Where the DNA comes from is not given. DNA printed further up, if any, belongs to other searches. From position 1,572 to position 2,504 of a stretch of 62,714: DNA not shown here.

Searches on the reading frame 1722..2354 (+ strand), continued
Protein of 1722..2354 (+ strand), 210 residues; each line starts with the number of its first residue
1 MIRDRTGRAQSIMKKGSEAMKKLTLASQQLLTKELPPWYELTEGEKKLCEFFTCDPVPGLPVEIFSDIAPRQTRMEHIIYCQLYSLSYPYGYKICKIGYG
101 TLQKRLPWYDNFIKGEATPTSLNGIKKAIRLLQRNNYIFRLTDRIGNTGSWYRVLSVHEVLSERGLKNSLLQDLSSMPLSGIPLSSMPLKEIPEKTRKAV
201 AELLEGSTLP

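Call 91: fold_search(model_id=the predicted structure, library=pdb)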
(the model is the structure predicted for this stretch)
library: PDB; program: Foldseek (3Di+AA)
matches with E <= 10: 1088; with E <= 0.001: 0
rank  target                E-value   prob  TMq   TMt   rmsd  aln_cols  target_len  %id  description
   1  5jls                  2.6e-03  0.99  0.28  0.41  18.5       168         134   19  Crystal Structure of Adhesin competence repressor (AdcR) from Streptococcus pyogenes (C-terminally His tagged) (released 2017-05-03)
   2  6pcp_A                4.2e-03  0.99  0.29  0.41  18.0       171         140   13  Mechanism for regulation of DNA binding of Bordetella bronchiseptica BpsR by 6-hydroxynicotinic acid (released 2019-11-06)
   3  8ylg_B                5.1e-03  0.96  0.29  0.36  19.5       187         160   16  Crystal structure of Burkholderia thailandensis MftR in complex with operator DNA (released 2024-11-13)
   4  5jlu                  5.8e-03  0.99  0.28  0.41  17.5       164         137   18  Crystal Structure of Adhesin competence repressor (AdcR) from Streptococcus pyogenes (released 2017-05-03)
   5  8ylg_A                5.8e-03  0.98  0.29  0.36  17.5       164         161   14  Crystal structure of Burkholderia thailandensis MftR in complex with operator DNA (released 2024-11-13)
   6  6pcp_B                8.4e-03  0.98  0.28  0.42  18.5       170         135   15  Mechanism for regulation of DNA binding of Bordetella bronchiseptica BpsR by 6-hydroxynicotinic acid (released 2019-11-06)
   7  2xig_B                8.4e-03  0.97  0.28  0.38  11.2       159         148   10  The structure of the Helicobacter pylori ferric uptake regulator Fur reveals three functional metal binding sites (released 2011-01-19)
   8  1ku9_A                9.0e-03  1.00  0.36  0.48  11.6       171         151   13  X-ray Structure of a Methanococcus jannaschii DNA-Binding Protein: Implications for Antibiotic Resistance in Staphyloc (released 2002-12-25)
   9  3eco_A                9.0e-03  0.99  0.30  0.44  18.0       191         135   12  Crystal structure of MepR, a transcription regulator of the Staphylococcus aureus multidrug efflux pump MepA (released 2009-02-10)
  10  4ejo_A                9.0e-03  0.98  0.27  0.45  10.8       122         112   16  Crystal structure of padr family transcriptional regulator from Eggerthella lenta DSM 2243 (released 2012-04-25)
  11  3r0a_A                9.6e-03  1.00  0.33  0.53   5.9       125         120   13  Possible transcriptional regulator from Methanosarcina mazei Go1 (gi 21227196) (released 2011-03-23)
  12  3cjn                  9.6e-03  0.98  0.27  0.38  16.9       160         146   12  Crystal structure of transcriptional regulator, MarR family, from Silicibacter pomeroyi (released 2008-03-25)
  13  1okr_B                1.1e-02  0.99  0.30  0.48  14.1       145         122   12  Three-dimensional structure of S.aureus methicillin-resistance regulating transcriptional repressor MecI. (released 2003-10-09)
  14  4ets_B                1.2e-02  0.98  0.31  0.42  13.0       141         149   12  Crystal structure of Campylobacter jejuni ferric uptake regulator (released 2012-06-20)
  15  4nb5_D                1.2e-02  1.00  0.34  0.46  10.6       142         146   20  Crystal Structure of a transcriptional regulator (released 2014-04-23)
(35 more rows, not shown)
